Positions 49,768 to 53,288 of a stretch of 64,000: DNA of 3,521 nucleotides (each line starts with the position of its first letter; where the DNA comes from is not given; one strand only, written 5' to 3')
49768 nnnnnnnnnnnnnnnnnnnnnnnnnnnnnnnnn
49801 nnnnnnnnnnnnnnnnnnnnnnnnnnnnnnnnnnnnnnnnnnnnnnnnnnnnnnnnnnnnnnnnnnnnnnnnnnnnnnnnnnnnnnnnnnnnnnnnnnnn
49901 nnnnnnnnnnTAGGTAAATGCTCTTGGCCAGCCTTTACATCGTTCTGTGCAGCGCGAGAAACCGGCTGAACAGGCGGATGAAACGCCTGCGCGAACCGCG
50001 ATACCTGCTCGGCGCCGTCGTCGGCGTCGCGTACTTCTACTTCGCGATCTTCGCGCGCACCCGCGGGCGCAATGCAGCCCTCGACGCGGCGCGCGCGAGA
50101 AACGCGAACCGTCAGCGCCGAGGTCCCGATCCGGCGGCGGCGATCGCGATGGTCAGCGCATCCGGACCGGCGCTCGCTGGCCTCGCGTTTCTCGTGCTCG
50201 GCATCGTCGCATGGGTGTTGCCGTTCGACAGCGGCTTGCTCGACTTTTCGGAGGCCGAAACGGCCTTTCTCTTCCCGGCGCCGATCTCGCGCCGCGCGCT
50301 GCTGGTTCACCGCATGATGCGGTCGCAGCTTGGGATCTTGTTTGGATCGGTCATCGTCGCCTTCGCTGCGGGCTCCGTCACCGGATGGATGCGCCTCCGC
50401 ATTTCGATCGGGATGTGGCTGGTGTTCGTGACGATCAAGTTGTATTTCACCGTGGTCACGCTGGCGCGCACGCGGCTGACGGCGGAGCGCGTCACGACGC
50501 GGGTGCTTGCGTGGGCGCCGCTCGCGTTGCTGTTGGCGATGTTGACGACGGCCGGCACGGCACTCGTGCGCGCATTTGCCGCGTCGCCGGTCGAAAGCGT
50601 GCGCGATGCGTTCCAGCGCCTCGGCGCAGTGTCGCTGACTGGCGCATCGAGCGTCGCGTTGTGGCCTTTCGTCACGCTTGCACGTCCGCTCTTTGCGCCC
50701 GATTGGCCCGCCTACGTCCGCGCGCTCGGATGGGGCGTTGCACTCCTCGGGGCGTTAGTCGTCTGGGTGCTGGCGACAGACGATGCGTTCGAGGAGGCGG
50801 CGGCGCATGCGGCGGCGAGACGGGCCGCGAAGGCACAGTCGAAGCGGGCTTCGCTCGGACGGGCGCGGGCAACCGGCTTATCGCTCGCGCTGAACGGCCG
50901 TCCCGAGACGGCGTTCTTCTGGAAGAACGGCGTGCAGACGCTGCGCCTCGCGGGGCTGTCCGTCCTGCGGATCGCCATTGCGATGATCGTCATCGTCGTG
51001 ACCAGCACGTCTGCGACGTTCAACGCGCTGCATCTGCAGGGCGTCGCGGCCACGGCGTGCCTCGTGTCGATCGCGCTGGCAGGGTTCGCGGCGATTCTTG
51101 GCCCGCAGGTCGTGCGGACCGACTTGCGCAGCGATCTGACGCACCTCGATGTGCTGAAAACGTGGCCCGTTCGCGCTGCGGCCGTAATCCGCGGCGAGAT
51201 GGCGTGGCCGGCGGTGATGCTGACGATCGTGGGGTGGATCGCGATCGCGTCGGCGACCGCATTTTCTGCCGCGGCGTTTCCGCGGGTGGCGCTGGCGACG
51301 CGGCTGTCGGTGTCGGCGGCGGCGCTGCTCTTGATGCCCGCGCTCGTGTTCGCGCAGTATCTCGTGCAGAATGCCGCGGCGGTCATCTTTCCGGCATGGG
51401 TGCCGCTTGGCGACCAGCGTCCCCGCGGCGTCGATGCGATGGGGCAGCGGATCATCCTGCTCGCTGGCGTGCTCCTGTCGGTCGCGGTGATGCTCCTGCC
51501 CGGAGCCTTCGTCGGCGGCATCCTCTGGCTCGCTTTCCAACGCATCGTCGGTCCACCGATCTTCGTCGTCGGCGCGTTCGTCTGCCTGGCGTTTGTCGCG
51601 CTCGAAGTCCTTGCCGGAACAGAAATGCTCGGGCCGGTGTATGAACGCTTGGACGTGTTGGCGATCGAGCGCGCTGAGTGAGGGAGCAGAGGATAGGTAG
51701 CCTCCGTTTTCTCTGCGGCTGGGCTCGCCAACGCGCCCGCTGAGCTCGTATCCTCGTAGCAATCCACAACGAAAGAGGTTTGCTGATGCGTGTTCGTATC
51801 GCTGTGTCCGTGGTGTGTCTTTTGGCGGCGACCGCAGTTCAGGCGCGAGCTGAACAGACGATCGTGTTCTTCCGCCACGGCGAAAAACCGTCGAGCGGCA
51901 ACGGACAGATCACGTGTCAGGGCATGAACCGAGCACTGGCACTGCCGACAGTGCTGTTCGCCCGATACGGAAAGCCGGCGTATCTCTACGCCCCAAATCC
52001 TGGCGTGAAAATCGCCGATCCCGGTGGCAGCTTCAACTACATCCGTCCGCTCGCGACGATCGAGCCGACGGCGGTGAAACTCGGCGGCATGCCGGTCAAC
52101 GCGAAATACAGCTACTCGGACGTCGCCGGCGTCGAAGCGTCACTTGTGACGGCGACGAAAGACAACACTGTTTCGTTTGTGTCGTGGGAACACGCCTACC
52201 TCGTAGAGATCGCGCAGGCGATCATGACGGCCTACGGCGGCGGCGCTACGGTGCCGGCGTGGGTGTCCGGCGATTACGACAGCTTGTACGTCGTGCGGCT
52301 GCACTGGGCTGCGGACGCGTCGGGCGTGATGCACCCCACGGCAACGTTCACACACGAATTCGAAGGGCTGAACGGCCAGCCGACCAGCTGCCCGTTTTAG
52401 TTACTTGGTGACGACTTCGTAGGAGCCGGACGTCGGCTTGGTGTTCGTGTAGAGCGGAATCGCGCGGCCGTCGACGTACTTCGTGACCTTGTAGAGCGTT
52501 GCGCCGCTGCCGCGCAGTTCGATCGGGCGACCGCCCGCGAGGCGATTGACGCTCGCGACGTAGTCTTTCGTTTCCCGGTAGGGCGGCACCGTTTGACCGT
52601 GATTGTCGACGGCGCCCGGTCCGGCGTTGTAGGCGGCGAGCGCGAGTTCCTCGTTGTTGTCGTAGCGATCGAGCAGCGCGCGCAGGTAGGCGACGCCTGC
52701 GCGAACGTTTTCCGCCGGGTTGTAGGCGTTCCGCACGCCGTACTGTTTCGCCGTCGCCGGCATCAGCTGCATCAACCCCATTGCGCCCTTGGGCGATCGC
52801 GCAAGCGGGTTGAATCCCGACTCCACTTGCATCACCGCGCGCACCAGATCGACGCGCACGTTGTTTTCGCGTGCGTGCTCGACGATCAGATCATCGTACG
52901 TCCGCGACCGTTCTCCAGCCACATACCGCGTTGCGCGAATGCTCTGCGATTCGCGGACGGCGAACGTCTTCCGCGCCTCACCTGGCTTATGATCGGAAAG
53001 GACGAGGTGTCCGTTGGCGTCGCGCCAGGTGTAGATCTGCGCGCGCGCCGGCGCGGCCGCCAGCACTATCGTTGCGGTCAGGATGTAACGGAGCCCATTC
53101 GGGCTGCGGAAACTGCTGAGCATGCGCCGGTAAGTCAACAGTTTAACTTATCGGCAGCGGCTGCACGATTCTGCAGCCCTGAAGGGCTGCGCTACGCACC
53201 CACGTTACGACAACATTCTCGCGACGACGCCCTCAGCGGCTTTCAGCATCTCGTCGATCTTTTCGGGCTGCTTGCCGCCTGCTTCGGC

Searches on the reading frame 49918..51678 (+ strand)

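Call 60: search_protein_families(library=pfam, proteins=[window:49918-51678:+], max_evalue=0.00001)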
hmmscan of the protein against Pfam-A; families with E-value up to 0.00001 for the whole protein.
window:49918-51678:+ (587 aa): 1 family
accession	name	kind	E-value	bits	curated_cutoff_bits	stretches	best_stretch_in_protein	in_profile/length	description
PF16962.11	ABC_export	-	5e-16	58.7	29.7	1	20-385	16-374/531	Putative ABC exporter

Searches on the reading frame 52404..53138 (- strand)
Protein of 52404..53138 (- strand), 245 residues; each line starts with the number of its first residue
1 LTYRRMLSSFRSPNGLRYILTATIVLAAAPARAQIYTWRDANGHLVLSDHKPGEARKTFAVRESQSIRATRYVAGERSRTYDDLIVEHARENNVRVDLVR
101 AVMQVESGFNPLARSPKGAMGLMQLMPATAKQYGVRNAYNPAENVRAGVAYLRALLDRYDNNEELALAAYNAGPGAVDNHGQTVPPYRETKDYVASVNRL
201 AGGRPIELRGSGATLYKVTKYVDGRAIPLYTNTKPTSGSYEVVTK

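Call 60: search_protein_families(library=pfam, proteins=[window:52404-53138:-], max_evalue=0.00001)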
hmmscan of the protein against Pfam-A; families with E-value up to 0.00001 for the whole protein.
window:52404-53138:- (245 aa): 2 families
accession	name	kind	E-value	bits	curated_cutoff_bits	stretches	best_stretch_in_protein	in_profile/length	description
PF01464.25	SLT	-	1.7e-31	108.7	21.3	1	84-183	2-107/117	Transglycosylase SLT domain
PF13511.11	DUF4124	-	3.2e-08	34.1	22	1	25-67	4-48/56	Domain of unknown function (DUF4124)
